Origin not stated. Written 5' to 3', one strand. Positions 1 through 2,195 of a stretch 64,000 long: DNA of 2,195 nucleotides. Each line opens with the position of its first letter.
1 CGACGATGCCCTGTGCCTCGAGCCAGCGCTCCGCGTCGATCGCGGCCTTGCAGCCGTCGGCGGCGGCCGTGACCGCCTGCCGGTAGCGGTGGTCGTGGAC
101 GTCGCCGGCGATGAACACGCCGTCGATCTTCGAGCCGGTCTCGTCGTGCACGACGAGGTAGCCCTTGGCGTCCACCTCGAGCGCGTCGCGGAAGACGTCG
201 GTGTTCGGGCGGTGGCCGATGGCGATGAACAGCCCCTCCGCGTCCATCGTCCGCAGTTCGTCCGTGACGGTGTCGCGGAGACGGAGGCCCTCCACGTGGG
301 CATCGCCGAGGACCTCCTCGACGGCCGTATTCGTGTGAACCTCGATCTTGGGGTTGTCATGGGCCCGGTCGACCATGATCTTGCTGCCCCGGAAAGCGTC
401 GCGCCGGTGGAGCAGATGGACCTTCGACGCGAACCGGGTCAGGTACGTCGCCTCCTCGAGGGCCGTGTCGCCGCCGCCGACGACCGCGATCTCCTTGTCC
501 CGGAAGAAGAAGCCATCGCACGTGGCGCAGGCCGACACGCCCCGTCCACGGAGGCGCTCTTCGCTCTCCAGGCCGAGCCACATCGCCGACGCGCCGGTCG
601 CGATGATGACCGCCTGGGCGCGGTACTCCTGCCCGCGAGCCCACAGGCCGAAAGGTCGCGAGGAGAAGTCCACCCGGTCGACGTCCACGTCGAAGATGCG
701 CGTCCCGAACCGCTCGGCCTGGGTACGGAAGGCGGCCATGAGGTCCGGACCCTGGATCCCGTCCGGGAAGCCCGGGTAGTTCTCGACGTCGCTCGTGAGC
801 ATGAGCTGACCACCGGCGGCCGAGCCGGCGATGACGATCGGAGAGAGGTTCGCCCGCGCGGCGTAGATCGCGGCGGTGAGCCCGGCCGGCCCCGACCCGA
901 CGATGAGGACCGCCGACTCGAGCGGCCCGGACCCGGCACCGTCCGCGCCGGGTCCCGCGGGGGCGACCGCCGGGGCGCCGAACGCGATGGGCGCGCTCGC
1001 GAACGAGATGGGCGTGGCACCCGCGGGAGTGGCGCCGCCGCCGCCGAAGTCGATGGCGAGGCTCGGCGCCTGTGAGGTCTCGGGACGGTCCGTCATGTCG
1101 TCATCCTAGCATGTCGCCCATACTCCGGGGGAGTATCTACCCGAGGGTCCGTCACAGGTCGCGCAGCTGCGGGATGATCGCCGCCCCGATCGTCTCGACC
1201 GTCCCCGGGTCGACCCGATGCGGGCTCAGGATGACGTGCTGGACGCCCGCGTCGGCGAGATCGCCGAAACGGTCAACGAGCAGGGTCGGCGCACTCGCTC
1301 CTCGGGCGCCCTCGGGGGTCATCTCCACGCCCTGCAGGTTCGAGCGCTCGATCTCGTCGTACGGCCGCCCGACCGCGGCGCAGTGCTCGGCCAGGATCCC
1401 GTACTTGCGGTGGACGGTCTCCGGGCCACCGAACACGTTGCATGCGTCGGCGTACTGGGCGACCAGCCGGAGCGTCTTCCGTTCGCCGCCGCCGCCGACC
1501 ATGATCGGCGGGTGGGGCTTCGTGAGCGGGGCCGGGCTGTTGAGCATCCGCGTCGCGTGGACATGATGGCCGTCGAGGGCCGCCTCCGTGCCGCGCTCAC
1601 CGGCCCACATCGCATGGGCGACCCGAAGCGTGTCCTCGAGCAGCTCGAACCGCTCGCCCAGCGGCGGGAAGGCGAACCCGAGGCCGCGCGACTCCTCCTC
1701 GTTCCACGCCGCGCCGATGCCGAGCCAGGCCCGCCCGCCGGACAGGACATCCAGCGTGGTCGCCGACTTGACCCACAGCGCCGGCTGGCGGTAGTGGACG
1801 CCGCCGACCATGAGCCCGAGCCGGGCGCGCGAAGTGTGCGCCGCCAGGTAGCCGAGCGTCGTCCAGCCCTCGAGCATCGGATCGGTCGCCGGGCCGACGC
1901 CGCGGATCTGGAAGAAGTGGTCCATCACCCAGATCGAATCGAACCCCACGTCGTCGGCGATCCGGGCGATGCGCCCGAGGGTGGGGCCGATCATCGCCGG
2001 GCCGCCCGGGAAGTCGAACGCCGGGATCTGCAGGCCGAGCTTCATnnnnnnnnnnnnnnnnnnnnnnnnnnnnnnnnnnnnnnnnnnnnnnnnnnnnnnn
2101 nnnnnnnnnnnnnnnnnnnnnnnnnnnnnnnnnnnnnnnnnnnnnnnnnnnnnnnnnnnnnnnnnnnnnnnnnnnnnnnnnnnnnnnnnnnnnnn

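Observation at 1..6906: Eight co-oriented genes combine F420 biosynthesis (cofD, cofC, cofE), F420 reduction (fgd), F420-dependent reductases and trxB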

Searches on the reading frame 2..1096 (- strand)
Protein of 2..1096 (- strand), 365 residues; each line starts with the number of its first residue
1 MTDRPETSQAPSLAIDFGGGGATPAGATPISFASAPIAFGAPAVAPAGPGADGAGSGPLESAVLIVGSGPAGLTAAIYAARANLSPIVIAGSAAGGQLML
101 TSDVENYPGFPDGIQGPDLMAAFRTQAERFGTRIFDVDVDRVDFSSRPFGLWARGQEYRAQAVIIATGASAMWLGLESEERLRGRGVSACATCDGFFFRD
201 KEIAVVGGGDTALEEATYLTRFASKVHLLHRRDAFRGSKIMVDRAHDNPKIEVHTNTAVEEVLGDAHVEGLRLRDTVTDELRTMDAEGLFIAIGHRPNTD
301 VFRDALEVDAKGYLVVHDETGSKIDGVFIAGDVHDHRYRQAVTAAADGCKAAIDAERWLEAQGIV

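Call 8: search_protein_families(library=ncbifam, proteins=[window:2-1096:-], max_evalue=0.00001)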
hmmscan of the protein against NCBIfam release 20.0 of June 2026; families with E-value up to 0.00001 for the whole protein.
window:2-1096:- (365 aa): 45 families (the best 25 are shown)
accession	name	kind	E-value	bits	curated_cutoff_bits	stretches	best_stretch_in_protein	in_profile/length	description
TIGR01292.1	TRX_reduct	equivalog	3e-121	403.9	343.45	1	63-359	3-300/300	thioredoxin-disulfide reductase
NF007614.0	PRK10262.1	equivalog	1.3e-104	349.8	644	1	61-361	7-316/321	thioredoxin-disulfide reductase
TIGR03143.1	AhpF_homolog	hypoth_equivalog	4.6e-86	289.6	687.65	1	63-360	7-309/555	putative alkyl hydroperoxide reductase F subunit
TIGR03140.1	AhpF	equivalog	1.9e-63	214.8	502.9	1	62-355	214-508/515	alkyl hydroperoxide reductase subunit F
TIGR01350.1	lipoamide_DH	equivalog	1.4e-18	66.9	408.8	1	156-352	128-326/461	dihydrolipoyl dehydrogenase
TIGR04018.1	Bthiol_YpdA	hypoth_equivalog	6.7e-18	64.5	339.9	1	138-334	92-289/316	YpdA family putative bacillithiol disulfide reductase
TIGR02053.1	MerA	equivalog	1.3e-17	64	454.45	1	155-355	124-328/465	mercury(II) reductase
NF004776.0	PRK06116.1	equivalog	2.7e-13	49.7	480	1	154-337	126-308/450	glutathione-disulfide reductase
NF004945.0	PRK06292.2-3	equivalog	2.9e-12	46.2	494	1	154-334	124-305/457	dihydrolipoyl dehydrogenase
TIGR01421.1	gluta_reduc_1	equivalog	5.9e-12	45.5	556.15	1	154-345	124-316/450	glutathione-disulfide reductase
NF009409.0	PRK12770.1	subfamily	1.7e-11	43.8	343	1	199-362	172-353/360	putative glutamate synthase subunit beta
TIGR03385.1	CoA_CoA_reduc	equivalog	1.8e-11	43.5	578.8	1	162-340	106-289/439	CoA-disulfide reductase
NF009410.0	PRK12771.1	subfamily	2e-11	43.2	516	1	200-361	268-447/566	NAD(P)-binding protein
TIGR01316.1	gltA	equivalog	7.5e-11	41.5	471.75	1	200-355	272-445/449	NADPH-dependent glutamate synthase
NF041853.1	hythiocyan_redase_MerA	equivalog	1.2e-10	40.8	650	1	157-334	119-295/440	hypothiocyanous acid reductase MerA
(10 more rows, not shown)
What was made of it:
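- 1..1096 (-): trxB, a canonical NADPH-type low-Mr thioredoxin reductase with a roughly 60-aa Ala/Gly/Pro-rich N-terminal extension. It is a neighbour and probably not part of the F420 unit. TIGR01292 404 vs 343 (call 8).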

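Call 9: search_protein_families(library=pfam, proteins=[window:2-1096:-], max_evalue=0.001)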
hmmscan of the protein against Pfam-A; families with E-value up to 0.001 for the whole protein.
window:2-1096:- (365 aa): 10 families
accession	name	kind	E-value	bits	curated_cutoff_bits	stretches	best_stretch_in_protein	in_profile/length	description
PF07992.20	Pyr_redox_2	-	1.9e-50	172.4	26.1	1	62-348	2-291/291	Pyridine nucleotide-disulphide oxidoreductase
PF13738.12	Pyr_redox_3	-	1.6e-18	67.4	30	1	136-331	101-305/305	Pyridine nucleotide-disulphide oxidoreductase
PF00070.33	Pyr_redox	-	9.8e-18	64.9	22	1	203-275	2-81/82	Pyridine nucleotide-disulphide oxidoreductase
PF01946.23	Thi4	-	6.9e-06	25.9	26.2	0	60-94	17-52/235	Thi4 family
PF03486.20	HI0933_like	-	1.2e-05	25.3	50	0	62-97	2-37/244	HI0933-like protein Rossmann domain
PF13450.12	NAD_binding_8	-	3.4e-05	24.5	21.9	0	65-97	1-34/68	NAD(P)-binding Rossmann-like domain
PF01266.30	DAO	-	3.7e-05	23.8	27.9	0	114-233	145-271/353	FAD dependent oxidoreductase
PF01134.28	GIDA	-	0.00013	21.6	22.1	0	63-89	2-28/391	Glucose inhibited division protein A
PF00890.30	FAD_binding_2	-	0.00022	21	20.4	1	63-97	2-37/414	FAD binding domain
PF13241.12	NAD_binding_7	-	0.00042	21.3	22.1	0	198-238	5-41/104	Putative NAD(P)-binding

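Call 76: search_solved_structures(query=window:2-1096:-, max_evalue=1e-40, show_alignments=1)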
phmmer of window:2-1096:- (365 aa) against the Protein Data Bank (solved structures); distinct sequences matched with E-value up to 1e-40: 44.
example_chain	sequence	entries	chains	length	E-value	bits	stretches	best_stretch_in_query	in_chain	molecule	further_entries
5uth_A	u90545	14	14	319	1.6e-103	349.8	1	62-362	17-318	Thioredoxin reductase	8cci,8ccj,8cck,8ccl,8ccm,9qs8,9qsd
2a87_A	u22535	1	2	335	3.2e-103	348.8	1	59-360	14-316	Thioredoxin reductase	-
9xub_A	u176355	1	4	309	5.9e-103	348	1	63-360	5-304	Thioredoxin reductase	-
5vt3_A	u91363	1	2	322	5.9e-103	348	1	59-361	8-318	Thioredoxin reductase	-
5usx_A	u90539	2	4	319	8.4e-103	347.5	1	60-361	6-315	Thioredoxin reductase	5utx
5u63_A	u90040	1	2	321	1.4e-100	340.1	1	61-362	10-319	Thioredoxin reductase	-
1cl0_A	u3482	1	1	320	2.2e-100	339.5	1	61-361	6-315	THIOREDOXIN REDUCTASE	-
1tde_A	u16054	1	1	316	2.6e-100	339.3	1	61-360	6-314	THIOREDOXIN REDUCTASE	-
7p9d_A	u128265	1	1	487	1.4e-99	336.9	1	63-365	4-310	Thioredoxin reductase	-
1f6m_A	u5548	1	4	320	5.7e-99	334.9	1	61-361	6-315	THIOREDOXIN REDUCTASE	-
1trb_A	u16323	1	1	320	5.7e-99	334.9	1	61-361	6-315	THIOREDOXIN REDUCTASE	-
1tdf_A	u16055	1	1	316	6.7e-99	334.6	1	61-360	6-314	THIOREDOXIN REDUCTASE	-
7p9e_A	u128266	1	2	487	3.8e-98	332.1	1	63-365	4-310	Thioredoxin reductase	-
6bwt_A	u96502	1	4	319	2.9e-97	329.3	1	63-360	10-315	Thioredoxin reductase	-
31lc_A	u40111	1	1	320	1.6e-95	323.5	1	57-361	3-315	Thioredoxin reductase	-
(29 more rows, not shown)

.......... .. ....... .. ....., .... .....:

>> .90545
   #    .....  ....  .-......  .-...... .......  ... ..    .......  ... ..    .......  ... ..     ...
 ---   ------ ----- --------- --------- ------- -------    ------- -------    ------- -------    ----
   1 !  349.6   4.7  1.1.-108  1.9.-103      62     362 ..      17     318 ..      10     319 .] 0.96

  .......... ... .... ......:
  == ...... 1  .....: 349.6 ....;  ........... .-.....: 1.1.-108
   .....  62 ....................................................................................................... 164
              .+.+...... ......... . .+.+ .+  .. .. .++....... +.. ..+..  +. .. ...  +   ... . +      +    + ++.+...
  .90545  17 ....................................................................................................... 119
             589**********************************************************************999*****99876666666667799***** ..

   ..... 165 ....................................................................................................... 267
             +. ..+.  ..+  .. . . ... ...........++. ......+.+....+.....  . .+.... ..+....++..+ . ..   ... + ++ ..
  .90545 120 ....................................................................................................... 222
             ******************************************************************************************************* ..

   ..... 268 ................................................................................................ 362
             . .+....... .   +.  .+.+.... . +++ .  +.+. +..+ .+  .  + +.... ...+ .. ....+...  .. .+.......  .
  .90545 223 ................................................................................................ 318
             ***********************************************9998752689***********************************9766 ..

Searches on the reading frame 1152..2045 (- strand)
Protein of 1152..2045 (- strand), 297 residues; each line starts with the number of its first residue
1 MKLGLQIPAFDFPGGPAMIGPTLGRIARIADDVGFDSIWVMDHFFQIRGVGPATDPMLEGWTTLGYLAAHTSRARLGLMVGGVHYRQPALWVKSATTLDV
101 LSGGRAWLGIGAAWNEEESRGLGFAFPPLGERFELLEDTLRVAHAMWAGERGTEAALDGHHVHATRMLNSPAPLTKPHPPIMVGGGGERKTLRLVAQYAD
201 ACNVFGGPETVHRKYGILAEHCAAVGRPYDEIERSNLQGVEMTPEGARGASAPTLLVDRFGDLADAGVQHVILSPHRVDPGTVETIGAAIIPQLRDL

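Call 8: search_protein_families(library=ncbifam, proteins=[window:1155-2045:-], max_evalue=0.00001)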
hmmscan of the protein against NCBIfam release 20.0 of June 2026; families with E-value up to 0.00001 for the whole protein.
window:1155-2045:- (297 aa): 24 families
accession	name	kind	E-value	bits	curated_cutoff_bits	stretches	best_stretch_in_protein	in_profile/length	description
TIGR03560.1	F420_Rv1855c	subfamily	2.9e-80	269.3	231.4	1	10-236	2-226/227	TIGR03560 family F420-dependent LLM class oxidoreductase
TIGR03856.1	F420_MSMEG_2906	subfamily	7.8e-42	143.5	243.7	1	28-241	23-212/249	LLM class F420-dependent oxidoreductase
TIGR03619.1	F420_Rv2161c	subfamily_domain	7.7e-41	140.3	166.9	1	25-274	2-246/247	TIGR03619 family F420-dependent LLM class oxidoreductase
TIGR03621.1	F420_MSMEG_2516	subfamily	6.3e-28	97.7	213.15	1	25-206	18-177/295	TIGR03621 family F420-dependent LLM class oxidoreductase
TIGR03571.1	lucif_BA3436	subfamily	2.8e-21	76.1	303.9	1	2-294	12-304/304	TIGR03571 family LLM class oxidoreductase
TIGR03557.1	F420_G6P_family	subfamily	1.5e-16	60.5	210.4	1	25-202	17-185/316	TIGR03557 family F420-dependent LLM class oxidoreductase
NF002619.0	PRK02271.1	equivalog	7.1e-15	55.1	276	1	23-290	16-259/329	5,10-methylenetetrahydromethanopterin reductase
TIGR04021.1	LLM_DMSO2_sfnG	equivalog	1e-12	48.1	382.95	1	25-201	32-199/350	dimethylsulfone monooxygenase SfnG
TIGR03555.1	F420_mer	equivalog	3.6e-12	46.3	348.7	1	24-290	15-258/325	5,10-methylenetetrahydromethanopterin reductase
TIGR03565.1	alk_sulf_monoox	equivalog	1.8e-11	43.7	518.2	1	57-227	52-217/346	FMNH2-dependent alkanesulfonate monooxygenase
TIGR03559.1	F420_Rv3520c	subfamily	2.8e-11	43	335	1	60-115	40-95/325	LLM class F420-dependent oxidoreductase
TIGR04465.1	ArgArg_F420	equivalog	7.2e-11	41.7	470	1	27-201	66-231/364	F420-dependent hydroxymycolic acid dehydrogenase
NF001939.1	PRK00719.1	subfamily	1.3e-10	40.7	510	1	59-227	54-217/373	alkanesulfonate monooxygenase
TIGR04027.1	LLM_KPN_01858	hypoth_equivalog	8.2e-10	38.1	412.9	1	29-151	28-142/326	putative FMN-dependent luciferase-like monooxygenase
TIGR03612.1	RutA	equivalog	1.1e-09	38.3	498.3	1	26-207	33-209/355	pyrimidine utilization protein A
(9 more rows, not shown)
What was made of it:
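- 1152..2045 (-): LLM1, a TIGR03560-family F420-dependent luciferase-like oxidoreductase, 297 aa, substrate unknown. TIGR03560 269 vs 231 (call 8).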

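Call 9: search_protein_families(library=pfam, proteins=[window:1155-2045:-], max_evalue=0.001)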
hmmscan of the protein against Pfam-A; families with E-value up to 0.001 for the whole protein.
window:1155-2045:- (297 aa): 1 family
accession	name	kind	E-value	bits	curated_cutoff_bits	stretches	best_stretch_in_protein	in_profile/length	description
PF00296.26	Bac_luciferase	-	3.1e-37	129.1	27.9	1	22-233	24-221/314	Luciferase-like monooxygenase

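Call 28: search_solved_structures(query=window:1155-2045:-, max_evalue=1e-8, show_alignments=1)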
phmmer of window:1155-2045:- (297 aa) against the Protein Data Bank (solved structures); distinct sequences matched with E-value up to 1e-8: 8.
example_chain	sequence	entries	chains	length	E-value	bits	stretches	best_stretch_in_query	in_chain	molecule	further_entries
3rao_A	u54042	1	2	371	2.1e-17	66.4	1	26-208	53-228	Putative Luciferase-like Monooxygenase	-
8qpm_A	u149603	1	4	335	2.1e-13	53.2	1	27-289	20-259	5,10-methylenetetrahydromethanopterin reductase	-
8qq8_A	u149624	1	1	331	2.4e-13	53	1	27-289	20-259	5,10-methylenetetrahydromethanopterin reductase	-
8qpl_A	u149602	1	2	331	2.5e-13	53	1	27-289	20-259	5,10-methylenetetrahydromethanopterin reductase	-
8vw6_A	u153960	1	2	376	1.3e-11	47.3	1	23-212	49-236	Alkanesulfonate monooxygenase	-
9hav_A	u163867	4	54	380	8.6e-10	41.4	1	24-189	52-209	Luciferase family protein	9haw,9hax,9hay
7jv3_A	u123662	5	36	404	1.2e-09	40.9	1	59-228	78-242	Alkanesulfonate monooxygenase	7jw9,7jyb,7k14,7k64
1ezw_A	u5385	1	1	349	2.2e-09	40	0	23-126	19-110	COENZYME F420-DEPENDENT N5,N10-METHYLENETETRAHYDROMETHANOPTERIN REDUCTASE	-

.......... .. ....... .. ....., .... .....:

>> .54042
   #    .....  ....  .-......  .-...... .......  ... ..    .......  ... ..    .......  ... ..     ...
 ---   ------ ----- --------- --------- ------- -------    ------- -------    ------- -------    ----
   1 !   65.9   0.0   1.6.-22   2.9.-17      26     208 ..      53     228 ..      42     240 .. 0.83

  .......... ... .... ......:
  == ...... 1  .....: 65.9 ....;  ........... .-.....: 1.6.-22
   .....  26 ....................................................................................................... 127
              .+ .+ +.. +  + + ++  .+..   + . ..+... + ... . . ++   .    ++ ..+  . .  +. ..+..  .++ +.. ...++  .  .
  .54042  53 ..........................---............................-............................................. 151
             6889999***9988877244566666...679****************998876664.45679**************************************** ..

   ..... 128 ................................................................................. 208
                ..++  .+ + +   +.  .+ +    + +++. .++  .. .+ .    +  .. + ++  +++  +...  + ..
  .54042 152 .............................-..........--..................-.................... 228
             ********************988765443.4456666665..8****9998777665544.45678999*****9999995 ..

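Call 64: search_dna_similar(query=window:1155-2045:-, collection=plasmids, mode=protein, max_evalue=1e-20, max_rows=25)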
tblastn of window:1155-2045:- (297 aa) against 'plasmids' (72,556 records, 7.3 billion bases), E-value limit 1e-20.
Records with a match: 54; places in all: 70; records where one place covers at least 80% of the query: 19.
Best place of each record, by identity: <60% 54.
By first word of the organism name: Rhodococcus 7; Haloarcula 7; Streptomyces 6; Haloferax 5; Tsukamurella 4; Haladaptatus 4; Haloterrigena 3; Natrinema 3; Halocatena 2; Halomontanus 2; and 11 more.
By predicted mobility (MOB-suite, as given by PLSDB): non-mobilizable 51; mobilizable 3.
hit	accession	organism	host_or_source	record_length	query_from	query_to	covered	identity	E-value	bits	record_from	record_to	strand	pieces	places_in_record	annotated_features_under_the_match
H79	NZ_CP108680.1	Streptomyces sp. NBC_01216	-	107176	1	296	100%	48.2%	5e-71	244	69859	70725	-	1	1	LLM class F420-dependent oxidoreductase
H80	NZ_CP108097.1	Streptomyces sp. NBC_00239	-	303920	1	296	100%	46.5%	1e-68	238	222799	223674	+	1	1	LLM class F420-dependent oxidoreductase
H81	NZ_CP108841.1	Streptomyces chartreusis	-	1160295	1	294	99%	45.9%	7e-65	227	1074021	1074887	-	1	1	none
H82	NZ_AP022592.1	Mycolicibacterium arabiense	-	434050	1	290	98%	39.2%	5e-51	187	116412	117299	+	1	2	LLM class F420-dependent oxidoreductase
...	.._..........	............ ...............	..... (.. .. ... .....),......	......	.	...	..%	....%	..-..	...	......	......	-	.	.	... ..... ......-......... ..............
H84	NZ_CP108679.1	Streptomyces sp. NBC_01216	-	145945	2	237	79%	43.7%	6e-56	201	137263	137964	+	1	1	LLM class F420-dependent oxidoreductase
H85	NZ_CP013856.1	Pseudonocardia sp. HH130630-07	Apsterostigma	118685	1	237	80%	42.3%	9e-47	175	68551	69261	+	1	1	TIGR03560 family F420-dependent LLM class oxidoreductase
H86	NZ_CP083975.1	Rhodococcus rhodochrous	compost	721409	1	294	99%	32.7%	5e-24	108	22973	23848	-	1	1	LLM class flavin-dependent oxidoreductase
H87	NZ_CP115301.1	Streptomyces camelliae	microorganism,rhizosphere soil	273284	1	249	84%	38.6%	1e-41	160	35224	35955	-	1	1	LLM class F420-dependent oxidoreductase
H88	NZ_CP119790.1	Haloarcula ordinaria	cell culture,sediment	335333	1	294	99%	32.5%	2e-41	159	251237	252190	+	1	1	LLM class flavin-dependent oxidoreductase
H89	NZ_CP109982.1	Halocatena marina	cell cuture,Qidong intertidal zone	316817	11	263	85%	37.7%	6e-36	143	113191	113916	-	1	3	TIGR03560 family F420-dependent LLM class oxidoreductase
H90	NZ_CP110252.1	Halocatena marina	cell cuture,Rudong intertidal zone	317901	11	263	85%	37.7%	6e-36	143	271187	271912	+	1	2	TIGR03560 family F420-dependent LLM class oxidoreductase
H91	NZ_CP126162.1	Haloarcula pelagica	cell culture,sediment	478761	11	240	77%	41.5%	3e-38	150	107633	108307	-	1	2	TIGR03560 family F420-dependent LLM class oxidoreductase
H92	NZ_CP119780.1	Haloarcula litorea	cell culture,sediment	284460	11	237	76%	41.1%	4e-37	147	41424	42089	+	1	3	LLM class flavin-dependent oxidoreductase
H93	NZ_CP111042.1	Haladaptatus caseinilyticus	cell culture,sediment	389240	31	297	90%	34.7%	5e-34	138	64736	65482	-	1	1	LLM class flavin-dependent oxidoreductase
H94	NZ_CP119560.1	Haloarcula halophila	cell culture,sediment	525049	30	252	75%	41.4%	4e-37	147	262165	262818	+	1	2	TIGR03560 family F420-dependent LLM class oxidoreductase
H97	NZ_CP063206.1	Haloferax gibbonsii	cultured ...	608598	11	235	76%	40.6%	3e-38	150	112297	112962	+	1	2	TIGR03560 family F420-dependent LLM class oxidoreductase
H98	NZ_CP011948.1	Haloferax gibbonsii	whole genome,saline saltern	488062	11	235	76%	40.6%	3e-38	150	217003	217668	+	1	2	TIGR03560 family F420-dependent LLM class oxidoreductase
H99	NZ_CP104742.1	Haloferax lucentense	-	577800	11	235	76%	40.6%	2e-37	148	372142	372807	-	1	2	TIGR03560 family F420-dependent LLM class oxidoreductase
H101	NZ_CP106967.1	Haloferax alexandrinus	-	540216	11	235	76%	40.2%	3e-37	147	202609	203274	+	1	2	TIGR03560 family F420-dependent LLM class oxidoreductase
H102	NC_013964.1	Haloferax volcanii DS2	-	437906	11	235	76%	40.2%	7e-37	146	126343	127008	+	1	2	TIGR03560 family F420-dependent LLM class oxidoreductase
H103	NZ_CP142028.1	Haloarcula sp. GH36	cell culture,inland salt lake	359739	32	252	74%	40.9%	1e-36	145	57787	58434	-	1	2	TIGR03560 family F420-dependent LLM class oxidoreductase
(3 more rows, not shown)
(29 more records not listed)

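Call 85: find_encoding_contigs(protein=window:1152-2045:-, flank=10000, max_places=2)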
Protein window:1152-2045:- (297 aa): no gene with exactly this product is on record in the collection.
